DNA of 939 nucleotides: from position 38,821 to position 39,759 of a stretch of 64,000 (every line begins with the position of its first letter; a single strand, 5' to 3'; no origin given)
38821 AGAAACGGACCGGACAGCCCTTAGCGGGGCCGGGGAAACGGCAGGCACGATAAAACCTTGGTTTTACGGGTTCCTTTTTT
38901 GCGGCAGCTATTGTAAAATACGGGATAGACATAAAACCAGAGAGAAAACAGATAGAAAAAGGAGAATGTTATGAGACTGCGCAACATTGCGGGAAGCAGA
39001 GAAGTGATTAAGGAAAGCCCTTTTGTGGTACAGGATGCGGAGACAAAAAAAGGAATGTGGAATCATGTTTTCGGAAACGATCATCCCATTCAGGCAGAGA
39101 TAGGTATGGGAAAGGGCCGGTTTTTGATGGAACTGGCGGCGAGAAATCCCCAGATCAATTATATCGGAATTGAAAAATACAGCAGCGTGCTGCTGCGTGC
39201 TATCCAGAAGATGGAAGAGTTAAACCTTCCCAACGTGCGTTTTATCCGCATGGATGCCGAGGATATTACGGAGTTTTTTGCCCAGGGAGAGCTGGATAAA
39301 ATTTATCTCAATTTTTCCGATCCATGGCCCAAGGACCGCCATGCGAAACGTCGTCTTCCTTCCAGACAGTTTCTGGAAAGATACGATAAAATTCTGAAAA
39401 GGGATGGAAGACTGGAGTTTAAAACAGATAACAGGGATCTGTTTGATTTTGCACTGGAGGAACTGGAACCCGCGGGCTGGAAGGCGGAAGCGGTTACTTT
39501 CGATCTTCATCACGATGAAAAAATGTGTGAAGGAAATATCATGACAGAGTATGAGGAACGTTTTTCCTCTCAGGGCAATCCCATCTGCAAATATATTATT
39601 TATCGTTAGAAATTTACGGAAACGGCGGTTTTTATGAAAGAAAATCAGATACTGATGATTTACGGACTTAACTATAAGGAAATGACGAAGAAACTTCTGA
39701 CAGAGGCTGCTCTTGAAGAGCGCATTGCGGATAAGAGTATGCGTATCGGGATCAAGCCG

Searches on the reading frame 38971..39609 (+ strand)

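Call 11: search_protein_families(library=pfam, proteins=[window:38971-39609:+])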
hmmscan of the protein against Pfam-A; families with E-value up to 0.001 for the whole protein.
window:38971-39609:+ (212 aa): 6 families
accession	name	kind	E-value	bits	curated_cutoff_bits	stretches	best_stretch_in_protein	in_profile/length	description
PF02390.23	Methyltransf_4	-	8.2e-45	152.8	24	1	38-207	2-172/173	Putative methyltransferase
PF13847.12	Methyltransf_31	-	3.4e-08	33.7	27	1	43-114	9-81/145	Methyltransferase domain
PF13649.12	Methyltransf_25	-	6.7e-08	33.5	27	1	43-116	3-73/97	Methyltransferase domain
PF08242.18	Methyltransf_12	-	3.8e-06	28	30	1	43-147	2-97/98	Methyltransferase domain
PF08241.18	Methyltransf_11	-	0.0001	23.3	21.2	1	43-147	2-92/95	Methyltransferase domain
PF24675.1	NpmA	-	0.00014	21.7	60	1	36-119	22-106/214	16S rRNA (adenine(1408)-N(1))-methyltransferase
